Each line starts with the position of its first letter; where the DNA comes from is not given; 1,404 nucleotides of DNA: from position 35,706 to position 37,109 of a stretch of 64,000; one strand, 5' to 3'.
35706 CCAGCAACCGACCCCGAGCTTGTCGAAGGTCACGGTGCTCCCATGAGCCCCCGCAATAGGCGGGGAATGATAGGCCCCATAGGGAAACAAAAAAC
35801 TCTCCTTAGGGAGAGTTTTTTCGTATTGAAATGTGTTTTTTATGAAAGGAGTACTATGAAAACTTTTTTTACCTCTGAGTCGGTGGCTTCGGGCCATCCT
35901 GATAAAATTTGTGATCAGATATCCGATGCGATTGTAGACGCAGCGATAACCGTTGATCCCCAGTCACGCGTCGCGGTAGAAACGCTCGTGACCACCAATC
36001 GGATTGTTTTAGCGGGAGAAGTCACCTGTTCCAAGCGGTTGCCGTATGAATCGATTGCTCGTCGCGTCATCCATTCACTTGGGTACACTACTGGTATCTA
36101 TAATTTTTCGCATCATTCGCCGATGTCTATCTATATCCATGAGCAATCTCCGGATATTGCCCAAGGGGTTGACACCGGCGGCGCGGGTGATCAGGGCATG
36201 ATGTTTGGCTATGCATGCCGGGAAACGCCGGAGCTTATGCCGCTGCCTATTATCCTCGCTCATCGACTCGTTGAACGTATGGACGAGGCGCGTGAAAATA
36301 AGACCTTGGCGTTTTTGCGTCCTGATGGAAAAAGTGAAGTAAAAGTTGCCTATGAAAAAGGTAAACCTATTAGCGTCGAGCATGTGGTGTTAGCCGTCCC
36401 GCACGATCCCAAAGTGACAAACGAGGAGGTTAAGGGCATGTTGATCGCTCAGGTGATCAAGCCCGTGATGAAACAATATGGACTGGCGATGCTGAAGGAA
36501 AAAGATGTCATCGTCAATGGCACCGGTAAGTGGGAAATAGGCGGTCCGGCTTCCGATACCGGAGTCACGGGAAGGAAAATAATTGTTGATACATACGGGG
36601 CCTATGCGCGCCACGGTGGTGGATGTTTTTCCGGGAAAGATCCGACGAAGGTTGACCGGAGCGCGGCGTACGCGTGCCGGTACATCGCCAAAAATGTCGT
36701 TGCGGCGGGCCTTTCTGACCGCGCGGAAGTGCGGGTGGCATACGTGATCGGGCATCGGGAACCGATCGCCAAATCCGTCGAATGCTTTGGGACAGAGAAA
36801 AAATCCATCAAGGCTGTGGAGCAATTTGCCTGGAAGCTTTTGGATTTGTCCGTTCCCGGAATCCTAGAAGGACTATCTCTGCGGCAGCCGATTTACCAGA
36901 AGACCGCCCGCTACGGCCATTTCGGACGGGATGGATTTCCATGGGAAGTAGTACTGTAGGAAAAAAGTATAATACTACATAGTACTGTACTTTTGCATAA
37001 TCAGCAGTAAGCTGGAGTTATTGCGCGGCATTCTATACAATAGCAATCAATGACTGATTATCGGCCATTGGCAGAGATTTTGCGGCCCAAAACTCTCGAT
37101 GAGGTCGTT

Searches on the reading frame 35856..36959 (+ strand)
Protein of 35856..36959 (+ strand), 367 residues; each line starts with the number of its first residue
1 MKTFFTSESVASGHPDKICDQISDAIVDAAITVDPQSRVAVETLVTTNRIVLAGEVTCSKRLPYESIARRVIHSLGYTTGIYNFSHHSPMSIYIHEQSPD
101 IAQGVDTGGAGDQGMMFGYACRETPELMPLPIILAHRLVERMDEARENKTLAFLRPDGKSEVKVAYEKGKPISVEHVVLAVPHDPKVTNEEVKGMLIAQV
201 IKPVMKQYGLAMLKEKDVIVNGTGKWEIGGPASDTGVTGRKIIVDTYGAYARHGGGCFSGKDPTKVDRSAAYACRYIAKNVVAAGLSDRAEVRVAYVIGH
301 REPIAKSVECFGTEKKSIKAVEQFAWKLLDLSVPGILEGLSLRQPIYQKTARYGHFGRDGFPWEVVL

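Call 9: search_protein_families(library=pfam, proteins=[window:35856-36959:+])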
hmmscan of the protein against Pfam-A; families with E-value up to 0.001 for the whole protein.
window:35856-36959:+ (367 aa): 3 families
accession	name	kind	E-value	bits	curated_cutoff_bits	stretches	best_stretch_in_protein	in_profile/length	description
PF02773.21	S-AdoMet_synt_C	-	7.7e-59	198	25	1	228-364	1-137/138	S-adenosylmethionine synthetase, C-terminal domain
PF02772.21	S-AdoMet_synt_M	-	4.3e-40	137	29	1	109-225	3-119/120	S-adenosylmethionine synthetase, central domain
PF00438.25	S-AdoMet_synt_N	-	9.8e-34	116.3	33.1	1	3-99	2-99/99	S-adenosylmethionine synthetase, N-terminal domain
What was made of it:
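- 35856..36959 (+): metK (S-adenosylmethionine synthetase, 367 aa), the regulated gene. Pfam PF00438, PF02772 and PF02773 (call 9).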

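Call 10: find_related_loci(query=window:35856-36959:+, collection=genome_contigs, flank=2000)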
Query window:35856-36959:+ (367 aa) in genome_contigs; peptide patterns used: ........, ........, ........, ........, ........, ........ (x = any residue, [..] = any of these).
600 stretches matched a pattern (row limit reached: there are more); 600 encode a relative of the query (tblastn E <= 1e-3); the best 80 are kept; 80 distinct loci.
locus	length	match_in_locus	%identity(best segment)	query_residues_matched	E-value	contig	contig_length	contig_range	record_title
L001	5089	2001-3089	60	1-364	5e-149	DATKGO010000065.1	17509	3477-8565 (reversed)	MAG TPA_asm: Patescibacteria group bacterium isolate SMAG_U14553 k141_11147, whole genome shotgun sequence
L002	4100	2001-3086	60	5-367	2e-146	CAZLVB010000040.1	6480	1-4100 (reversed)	MAG TPA_asm: uncultured Gammaproteobacteria bacterium isolate SRP269290_co3_1053 genome assembly, contig: NODE_17409_len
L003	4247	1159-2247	55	4-364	4e-129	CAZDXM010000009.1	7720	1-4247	MAG TPA_asm: uncultured Thermodesulfovibrio sp. isolate SRP231805_co4_16 genome assembly, contig: k141_50861, whole geno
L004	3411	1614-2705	54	4-366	6e-129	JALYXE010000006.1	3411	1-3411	MAG: Acidobacteriota bacterium isolate KAP bin5 SD1490-92_k127_977805, whole genome shotgun sequence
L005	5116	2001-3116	54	4-364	5e-125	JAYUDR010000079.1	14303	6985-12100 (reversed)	MAG: Chloroflexota bacterium isolate GFS_7238 GFS_7238_78, whole genome shotgun sequence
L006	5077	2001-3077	55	5-364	8e-125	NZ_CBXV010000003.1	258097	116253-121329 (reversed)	Pyrinomonas methylaliphatogenes strain K22, whole genome shotgun sequence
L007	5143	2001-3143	51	2-364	2e-124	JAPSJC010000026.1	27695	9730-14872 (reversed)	MAG: Ureibacillus sp. isolate RM46_bin.044 NODE_465_length_27695_cov_25.843079, whole genome shotgun sequence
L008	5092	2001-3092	53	4-366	2e-122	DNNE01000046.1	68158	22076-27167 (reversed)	MAG TPA_asm: Blastocatellia bacterium isolate UBA11740 contig_1751, whole genome shotgun sequence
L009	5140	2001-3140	51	2-364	3e-122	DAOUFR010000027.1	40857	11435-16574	MAG TPA_asm: Dehalococcoidia bacterium isolate R125_62 6247, whole genome shotgun sequence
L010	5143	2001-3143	51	2-364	5e-122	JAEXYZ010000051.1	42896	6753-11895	MAG: Bacillota bacterium isolate OH_HDB_211 k127_500867, whole genome shotgun sequence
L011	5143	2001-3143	51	1-364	5e-121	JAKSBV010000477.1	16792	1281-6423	MAG: Bacillota bacterium isolate MAG.222 k141_1070549, whole genome shotgun sequence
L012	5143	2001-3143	51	2-364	6e-121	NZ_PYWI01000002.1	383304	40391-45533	Lysinibacillus parviboronicapiens strain BAM-582 NODE_2_length_383304_cov_82.9475_ID_3, whole genome shotgun sequence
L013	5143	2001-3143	51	2-364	7e-121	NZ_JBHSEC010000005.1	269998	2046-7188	Chungangia koreensis strain CCUG 59778 velvet_auto_105_5, whole genome shotgun sequence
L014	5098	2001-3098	53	5-364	6e-121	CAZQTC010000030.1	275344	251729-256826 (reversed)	MAG TPA_asm: uncultured Spirochaetales bacterium isolate binchicken_co219_179 genome assembly, contig: k141_247374, whol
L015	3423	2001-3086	52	5-364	1e-121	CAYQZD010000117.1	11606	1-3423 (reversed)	MAG TPA_asm: uncultured bacterium isolate SRP167671_co1_177 genome assembly, contig: NODE_6560_length_11606_cov_6.529305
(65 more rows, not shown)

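Call 12: find_homologous_proteins(query=window:35856-36959:+, max_evalue=1e-100)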
Query window:35856-36959:+ (367 aa): 7798 proteins with E <= 1e-100 among 8000 candidates; the best 120 are listed.
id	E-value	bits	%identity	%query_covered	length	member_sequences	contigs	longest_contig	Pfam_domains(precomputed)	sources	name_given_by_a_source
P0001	8.8e-246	833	100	100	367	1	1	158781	PF00438.26,PF02772.22,PF02773.22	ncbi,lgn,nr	ncbi:MAG: methionine adenosyltransferase [Candidatus Gottesmanbacteria bacterium]|nr:methionine aden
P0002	2.7e-221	752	89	100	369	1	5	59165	PF00438.26,PF02772.22,PF02773.22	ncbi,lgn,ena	ncbi:MAG: methionine adenosyltransferase [Patescibacteria group bacterium]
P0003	8.3e-216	734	86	100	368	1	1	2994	PF00438.26,PF02772.22,PF02773.22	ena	-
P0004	5.4e-214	728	85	100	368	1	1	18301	PF00438.26,PF02772.22,PF02773.22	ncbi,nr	ncbi:methionine adenosyltransferase [Candidatus Gottesmanbacteria bacterium]|nr:methionine adenosylt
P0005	3.1e-213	725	86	100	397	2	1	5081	PF00438.26,PF02772.22,PF02773.22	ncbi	-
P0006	3.7e-213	725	85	100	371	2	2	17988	PF00438.26,PF02772.22,PF02773.22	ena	-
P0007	2.2e-212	723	85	100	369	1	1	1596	PF00438.26,PF02772.22,PF02773.22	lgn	-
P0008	6.5e-212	721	84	100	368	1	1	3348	PF00438.26,PF02772.22,PF02773.22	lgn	-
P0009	4.5e-210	715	84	100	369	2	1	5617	PF00438.26,PF02772.22,PF02773.22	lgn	-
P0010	8.9e-210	714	83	100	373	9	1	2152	PF00438.26,PF02772.22,PF02773.22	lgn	-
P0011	1.5e-208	710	84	99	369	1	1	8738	PF00438.26,PF02772.22,PF02773.22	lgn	-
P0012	1.2e-207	707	81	100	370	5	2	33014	PF00438.26,PF02772.22,PF02773.22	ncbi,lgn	-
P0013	6.1e-207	705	83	99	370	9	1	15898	PF00438.26,PF02772.22,PF02773.22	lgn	-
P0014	2.4e-205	700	83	100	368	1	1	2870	PF00438.26,PF02772.22,PF02773.22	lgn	-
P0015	3.6e-205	699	82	99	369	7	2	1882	PF00438.26,PF02772.22,PF02773.22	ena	-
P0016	1.5e-204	697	81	100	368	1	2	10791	PF00438.26,PF02772.22,PF02773.22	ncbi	-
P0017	3.3e-204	696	82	99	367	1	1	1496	PF00438.26,PF02772.22,PF02773.22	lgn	-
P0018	1.3e-202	691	81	100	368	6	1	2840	PF00438.26,PF02772.22,PF02773.22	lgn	-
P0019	3.3e-202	689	81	99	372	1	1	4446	PF00438.26,PF02772.22,PF02773.22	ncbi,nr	ncbi:methionine adenosyltransferase [Candidatus Gottesmanbacteria bacterium]|nr:methionine adenosylt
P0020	3.4e-201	686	81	99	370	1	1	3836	PF00438.26,PF02772.22,PF02773.22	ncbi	-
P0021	2.4e-197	673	78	100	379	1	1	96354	PF00438.26,PF02772.22,PF02773.22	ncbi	-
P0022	7.5e-196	668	78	100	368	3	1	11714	PF00438.26,PF02772.22,PF02773.22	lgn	-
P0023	1.2e-195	668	79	99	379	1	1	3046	PF00438.26,PF02772.22,PF02773.22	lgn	-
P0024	3.7e-195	666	79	100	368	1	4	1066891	PF00438.26,PF02772.22,PF02773.22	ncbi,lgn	-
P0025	4.4e-194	662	77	100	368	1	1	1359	PF00438.26,PF02772.22,PF02773.22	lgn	-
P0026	1.1e-193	661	78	100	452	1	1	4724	PF00438.26,PF02772.22,PF02773.22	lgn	-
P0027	1.5e-193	661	77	100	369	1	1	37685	PF00438.26,PF02772.22,PF02773.22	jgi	-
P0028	1.6e-193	661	78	100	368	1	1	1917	PF00438.26,PF02772.22,PF02773.22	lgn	-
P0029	3.2e-193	660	80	98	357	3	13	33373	PF00438.26,PF02772.22,PF02773.22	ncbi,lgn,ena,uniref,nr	ncbi:MAG: S-adenosylmethionine synthase [Candidatus Gottesmanbacteria bacterium GW2011_GWA1_47_8]|un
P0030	5.4e-193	659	78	100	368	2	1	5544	PF00438.26,PF02772.22,PF02773.22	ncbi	-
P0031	7.3e-193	658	79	100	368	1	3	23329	PF00438.26,PF02772.22,PF02773.22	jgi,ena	jgi:S-adenosylmethionine synthetase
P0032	1.3e-192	658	79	100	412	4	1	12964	PF00438.26,PF02772.22,PF02773.22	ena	-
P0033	1.3e-192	658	77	99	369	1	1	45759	PF00438.26,PF02772.22,PF02773.22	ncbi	-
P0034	1.4e-192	658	77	100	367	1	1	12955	PF00438.26,PF02772.22,PF02773.22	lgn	-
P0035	2.4e-192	657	77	100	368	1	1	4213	PF00438.26,PF02772.22,PF02773.22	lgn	-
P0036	3.3e-192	656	77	99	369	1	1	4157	PF00438.26,PF02772.22,PF02773.22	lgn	-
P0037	6.0e-192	655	78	99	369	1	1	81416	PF00438.26,PF02772.22,PF02773.22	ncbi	-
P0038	8.2e-192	655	78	99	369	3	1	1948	PF00438.26,PF02772.22,PF02773.22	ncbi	-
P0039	1.0e-191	655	77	100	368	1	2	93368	PF00438.26,PF02772.22,PF02773.22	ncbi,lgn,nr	ncbi:methionine adenosyltransferase [Candidatus Gottesmanbacteria bacterium]|nr:methionine adenosylt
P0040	6.0e-191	652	76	100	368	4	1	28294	PF00438.26,PF02772.22,PF02773.22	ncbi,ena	-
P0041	1.2e-190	651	77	100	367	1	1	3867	PF00438.26,PF02772.22,PF02773.22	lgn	-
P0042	1.3e-190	651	79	99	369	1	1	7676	PF00438.26,PF02772.22,PF02773.22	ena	-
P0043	5.8e-190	649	76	100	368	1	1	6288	PF00438.26,PF02772.22,PF02773.22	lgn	-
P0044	5.9e-190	649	78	100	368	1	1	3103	PF00438.26,PF02772.22,PF02773.22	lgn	-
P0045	8.6e-190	648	77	100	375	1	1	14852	PF00438.26,PF02772.22,PF02773.22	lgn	-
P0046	1.7e-189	647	76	100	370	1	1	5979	PF00438.26,PF02772.22,PF02773.22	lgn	-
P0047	1.7e-189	647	78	99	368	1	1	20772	PF00438.26,PF02772.22,PF02773.22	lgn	-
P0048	2.8e-189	647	77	100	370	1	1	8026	PF00438.26,PF02772.22,PF02773.22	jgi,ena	-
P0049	3.1e-189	647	77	100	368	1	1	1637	PF00438.26,PF02772.22,PF02773.22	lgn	-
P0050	5.7e-189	646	77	99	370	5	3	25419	PF00438.26,PF02772.22,PF02773.22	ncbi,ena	-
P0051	6.6e-189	645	75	100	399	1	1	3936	PF00438.26,PF02772.22,PF02773.22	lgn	-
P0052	9.1e-189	645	77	100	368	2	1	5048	PF00438.26,PF02772.22,PF02773.22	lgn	-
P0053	1.1e-188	645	77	100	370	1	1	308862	PF00438.26,PF02772.22,PF02773.22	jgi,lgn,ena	-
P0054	1.2e-188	645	77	99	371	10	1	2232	PF00438.26,PF02772.22,PF02773.22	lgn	-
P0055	1.4e-188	644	77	99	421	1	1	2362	PF00438.26,PF02772.22,PF02773.22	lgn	-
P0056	1.6e-188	644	76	100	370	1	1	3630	PF00438.26,PF02772.22,PF02773.22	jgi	-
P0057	2.0e-188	644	77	100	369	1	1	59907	PF00438.26,PF02772.22,PF02773.22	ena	-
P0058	4.4e-188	643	76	99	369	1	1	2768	PF00438.26,PF02772.22,PF02773.22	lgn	-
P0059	4.6e-188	643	77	100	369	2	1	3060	PF00438.26,PF02772.22,PF02773.22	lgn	-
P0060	4.7e-188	643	75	100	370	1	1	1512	PF00438.26,PF02772.22,PF02773.22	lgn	-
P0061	5.3e-188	642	75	100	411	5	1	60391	PF00438.26,PF02772.22,PF02773.22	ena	-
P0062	8.5e-188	642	76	99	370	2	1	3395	PF00438.26,PF02772.22,PF02773.22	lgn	-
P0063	9.4e-188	642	76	99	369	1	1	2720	PF00438.26,PF02772.22,PF02773.22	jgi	jgi:S-adenosylmethionine synthetase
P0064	1.4e-187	641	77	99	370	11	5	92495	PF00438.26,PF02772.22,PF02773.22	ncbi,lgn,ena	-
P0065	2.3e-187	640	75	99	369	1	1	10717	PF00438.26,PF02772.22,PF02773.22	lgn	-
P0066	2.3e-187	640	75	100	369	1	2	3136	PF00438.26,PF02772.22,PF02773.22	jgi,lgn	jgi:S-adenosylmethionine synthetase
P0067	3.0e-187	640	75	100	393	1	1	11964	PF00438.26,PF02772.22,PF02773.22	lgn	-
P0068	3.4e-187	640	76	100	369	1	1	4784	PF00438.26,PF02772.22,PF02773.22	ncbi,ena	-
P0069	4.2e-187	640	75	100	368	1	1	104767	PF00438.26,PF02772.22,PF02773.22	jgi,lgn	-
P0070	4.5e-187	639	75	99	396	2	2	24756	PF00438.26,PF02772.22,PF02773.22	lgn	-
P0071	4.6e-187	639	75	100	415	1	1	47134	PF00438.26,PF02772.22,PF02773.22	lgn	-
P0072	6.9e-187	639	75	100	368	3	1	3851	PF00438.26,PF02772.22,PF02773.22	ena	-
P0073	7.9e-187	639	76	100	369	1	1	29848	PF00438.26,PF02772.22,PF02773.22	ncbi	-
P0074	9.4e-187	638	77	99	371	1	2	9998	PF00438.26,PF02772.22,PF02773.22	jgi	-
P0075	1.1e-186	638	75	100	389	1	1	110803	PF00438.26,PF02772.22,PF02773.22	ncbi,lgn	-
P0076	1.6e-186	638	74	100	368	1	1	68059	PF00438.26,PF02772.22,PF02773.22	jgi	jgi:S-adenosylmethionine synthetase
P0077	1.9e-186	637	77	99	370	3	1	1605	PF00438.26,PF02772.22,PF02773.22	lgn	-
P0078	2.0e-186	637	75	100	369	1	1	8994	PF00438.26,PF02772.22,PF02773.22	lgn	-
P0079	2.1e-186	637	76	99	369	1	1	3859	PF00438.26,PF02772.22,PF02773.22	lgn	-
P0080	2.3e-186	637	75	100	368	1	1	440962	PF00438.26,PF02772.22,PF02773.22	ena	-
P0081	2.7e-186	637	75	100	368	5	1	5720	PF00438.26,PF02772.22,PF02773.22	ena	-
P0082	2.7e-186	637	75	99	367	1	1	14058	PF00438.26,PF02772.22,PF02773.22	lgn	-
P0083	3.4e-186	637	76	99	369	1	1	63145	PF00438.26,PF02772.22,PF02773.22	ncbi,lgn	-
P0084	4.0e-186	636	76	100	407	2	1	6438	PF00438.26,PF02772.22,PF02773.22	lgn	-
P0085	4.0e-186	636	75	100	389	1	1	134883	PF00438.26,PF02772.22,PF02773.22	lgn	-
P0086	4.8e-186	636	76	99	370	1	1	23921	PF00438.26,PF02772.22,PF02773.22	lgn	-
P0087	7.7e-186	635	75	99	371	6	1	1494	PF00438.26,PF02772.22,PF02773.22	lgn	-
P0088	8.1e-186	635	77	99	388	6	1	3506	PF00438.26,PF02772.22,PF02773.22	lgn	-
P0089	8.4e-186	635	75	100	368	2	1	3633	PF00438.26,PF02772.22,PF02773.22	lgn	-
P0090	8.7e-186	635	75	100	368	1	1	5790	PF00438.26,PF02772.22,PF02773.22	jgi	-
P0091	9.2e-186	635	74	99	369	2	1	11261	PF00438.26,PF02772.22,PF02773.22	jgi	jgi:S-adenosylmethionine synthetase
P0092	1.1e-185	635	75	100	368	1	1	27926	PF00438.26,PF02772.22,PF02773.22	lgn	-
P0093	1.1e-185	635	75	100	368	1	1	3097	PF00438.26,PF02772.22,PF02773.22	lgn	-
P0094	1.2e-185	635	76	100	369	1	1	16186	PF00438.26,PF02772.22,PF02773.22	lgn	-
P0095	1.2e-185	635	76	100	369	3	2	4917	PF00438.26,PF02772.22,PF02773.22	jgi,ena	jgi:S-adenosylmethionine synthetase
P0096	1.4e-185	635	76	99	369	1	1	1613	PF00438.26,PF02772.22,PF02773.22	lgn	-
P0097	1.7e-185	634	76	99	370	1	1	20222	PF00438.26,PF02772.22,PF02773.22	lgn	-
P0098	1.8e-185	634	76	99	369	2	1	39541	PF00438.26,PF02772.22,PF02773.22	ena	-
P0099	1.8e-185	634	75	100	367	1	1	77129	PF00438.26,PF02772.22,PF02773.22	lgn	-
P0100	2.0e-185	634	75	100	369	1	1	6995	PF00438.26,PF02772.22,PF02773.22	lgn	-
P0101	2.0e-185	634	75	100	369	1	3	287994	PF00438.26,PF02772.22,PF02773.22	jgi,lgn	-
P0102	2.4e-185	634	75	99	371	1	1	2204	PF00438.26,PF02772.22,PF02773.22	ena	-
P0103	2.8e-185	634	75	100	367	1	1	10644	PF00438.26,PF02772.22,PF02773.22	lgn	-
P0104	2.8e-185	634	75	100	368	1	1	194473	PF00438.26,PF02772.22,PF02773.22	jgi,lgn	jgi:S-adenosylmethionine synthetase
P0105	3.8e-185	633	75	99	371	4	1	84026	PF00438.26,PF02772.22,PF02773.22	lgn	-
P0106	3.9e-185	633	75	99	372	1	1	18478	PF00438.26,PF02772.22,PF02773.22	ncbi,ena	-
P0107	6.7e-185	632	75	99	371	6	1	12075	PF00438.26,PF02772.22,PF02773.22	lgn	-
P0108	6.7e-185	632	74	99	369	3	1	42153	PF00438.26,PF02772.22,PF02773.22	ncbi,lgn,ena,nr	ncbi:methionine adenosyltransferase [Patescibacteria group bacterium]|nr:methionine adenosyltransfer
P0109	7.0e-185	632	74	99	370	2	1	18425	PF00438.26,PF02772.22,PF02773.22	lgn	-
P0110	8.9e-185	632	74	100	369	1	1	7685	PF00438.26,PF02772.22,PF02773.22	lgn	-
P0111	9.6e-185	632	75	100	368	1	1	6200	PF00438.26,PF02772.22,PF02773.22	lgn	-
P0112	9.8e-185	632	75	100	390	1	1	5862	PF00438.26,PF02772.22,PF02773.22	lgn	-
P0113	1.1e-184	632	74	99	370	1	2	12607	PF00438.26,PF02772.22,PF02773.22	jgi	-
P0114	1.2e-184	631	76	100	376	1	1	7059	PF00438.26,PF02772.22,PF02773.22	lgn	-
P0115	1.3e-184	631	75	100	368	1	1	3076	PF00438.26,PF02772.22,PF02773.22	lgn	-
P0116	1.4e-184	631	75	100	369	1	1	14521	PF00438.26,PF02772.22,PF02773.22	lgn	-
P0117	1.8e-184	631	75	100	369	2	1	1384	PF00438.26,PF02772.22,PF02773.22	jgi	jgi:S-adenosylmethionine synthetase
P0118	1.9e-184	631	75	100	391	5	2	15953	PF00438.26,PF02772.22,PF02773.22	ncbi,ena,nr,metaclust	ncbi:MAG: S-adenosylmethionine synthetase, S-adenosylmethionine synthetase [Microgenomates group bac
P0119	2.0e-184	631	72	100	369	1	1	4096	PF00438.26,PF02772.22,PF02773.22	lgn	-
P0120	2.1e-184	631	74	100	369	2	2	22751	PF00438.26,PF02772.22,PF02773.22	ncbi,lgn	-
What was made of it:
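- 35856..36959 (+): A 100% identical protein is annotated in a Candidatus Gottesmanbacteria MAG (call 12).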

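Call 14: find_related_loci(query=window:35856-36959:+, collection=metagenome_contigs, flank=1200)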
Query window:35856-36959:+ (367 aa) in metagenome_contigs; peptide patterns used: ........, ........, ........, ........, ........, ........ (x = any residue, [..] = any of these).
600 stretches matched a pattern (row limit reached: there are more); 599 encode a relative of the query (tblastn E <= 1e-3); the best 80 are kept; 80 distinct loci.
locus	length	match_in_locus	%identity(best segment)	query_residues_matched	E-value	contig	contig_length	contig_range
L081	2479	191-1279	57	3-364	3e-142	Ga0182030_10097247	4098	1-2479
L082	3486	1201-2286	55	4-364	7e-127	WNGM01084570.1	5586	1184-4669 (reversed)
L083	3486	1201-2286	55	4-364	6e-126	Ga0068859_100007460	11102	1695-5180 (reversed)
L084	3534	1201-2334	53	2-364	2e-125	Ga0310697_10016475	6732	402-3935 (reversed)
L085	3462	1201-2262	54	5-358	7e-125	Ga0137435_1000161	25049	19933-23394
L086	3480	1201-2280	53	4-364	4e-125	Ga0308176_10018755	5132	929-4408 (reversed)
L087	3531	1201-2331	52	2-364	6e-123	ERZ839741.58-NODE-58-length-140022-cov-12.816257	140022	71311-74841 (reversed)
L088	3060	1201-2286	52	4-364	2e-122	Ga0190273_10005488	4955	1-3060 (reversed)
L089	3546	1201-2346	51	1-364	4e-121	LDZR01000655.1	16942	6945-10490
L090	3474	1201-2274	53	1-358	9e-120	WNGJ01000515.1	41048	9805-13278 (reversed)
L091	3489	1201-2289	54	4-364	6e-121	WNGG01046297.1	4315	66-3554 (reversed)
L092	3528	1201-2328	50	1-364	3e-119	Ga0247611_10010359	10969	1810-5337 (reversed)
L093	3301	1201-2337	50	2-364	4e-122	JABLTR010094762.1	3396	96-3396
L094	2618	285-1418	51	1-364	1e-120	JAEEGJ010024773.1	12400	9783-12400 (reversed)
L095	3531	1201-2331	49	4-364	5e-119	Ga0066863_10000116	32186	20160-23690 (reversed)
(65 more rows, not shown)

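Call 15: find_encoding_contigs(protein=P0002, flank=1500, max_places=10)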
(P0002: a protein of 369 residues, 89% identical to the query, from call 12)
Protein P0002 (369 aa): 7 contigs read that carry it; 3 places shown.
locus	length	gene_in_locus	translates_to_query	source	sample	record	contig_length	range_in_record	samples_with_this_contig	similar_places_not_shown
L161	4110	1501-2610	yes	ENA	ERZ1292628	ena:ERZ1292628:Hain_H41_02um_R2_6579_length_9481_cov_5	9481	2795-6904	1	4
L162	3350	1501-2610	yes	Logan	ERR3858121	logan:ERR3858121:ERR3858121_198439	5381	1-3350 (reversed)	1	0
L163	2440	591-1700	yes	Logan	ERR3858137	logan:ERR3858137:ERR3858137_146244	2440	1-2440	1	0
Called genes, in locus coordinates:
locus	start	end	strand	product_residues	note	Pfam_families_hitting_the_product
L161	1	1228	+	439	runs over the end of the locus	PF00817:IMS, PF11799:IMS_C (weak)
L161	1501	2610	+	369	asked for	PF00438:S-AdoMet_synt_N, PF02772:S-AdoMet_synt_M, PF02773:S-AdoMet_synt_C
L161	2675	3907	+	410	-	PF05496:RuvB_N, PF07728:AAA_5 (faint), PF00004:AAA, PF16193:AAA_assoc_2, PF12002:MgsA_C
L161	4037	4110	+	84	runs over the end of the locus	PF03144:GTP_EFTU_D2 (weak)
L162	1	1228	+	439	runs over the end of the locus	PF00817:IMS, PF11799:IMS_C (weak)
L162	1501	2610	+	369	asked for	PF00438:S-AdoMet_synt_N, PF02772:S-AdoMet_synt_M, PF02773:S-AdoMet_synt_C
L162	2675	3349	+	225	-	?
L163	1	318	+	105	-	?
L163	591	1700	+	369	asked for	PF00438:S-AdoMet_synt_N, PF02772:S-AdoMet_synt_M, PF02773:S-AdoMet_synt_C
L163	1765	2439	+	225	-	?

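Call 16: find_encoding_contigs(protein=P0004, flank=1500, max_places=10)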
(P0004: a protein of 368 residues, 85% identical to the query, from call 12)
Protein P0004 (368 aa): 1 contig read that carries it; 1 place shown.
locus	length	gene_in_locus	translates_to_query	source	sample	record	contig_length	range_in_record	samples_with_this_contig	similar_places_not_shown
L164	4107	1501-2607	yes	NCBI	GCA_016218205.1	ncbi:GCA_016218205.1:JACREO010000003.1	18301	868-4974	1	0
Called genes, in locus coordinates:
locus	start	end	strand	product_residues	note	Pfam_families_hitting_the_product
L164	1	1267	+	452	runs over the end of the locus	PF00817:IMS, PF11799:IMS_C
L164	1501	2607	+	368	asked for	PF00438:S-AdoMet_synt_N, PF02772:S-AdoMet_synt_M, PF02773:S-AdoMet_synt_C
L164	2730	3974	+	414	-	PF05496:RuvB_N, PF01078:Mg_chelatase (faint), PF00004:AAA, PF16193:AAA_assoc_2, PF12002:MgsA_C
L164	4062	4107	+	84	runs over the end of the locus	PF03144:GTP_EFTU_D2 (faint)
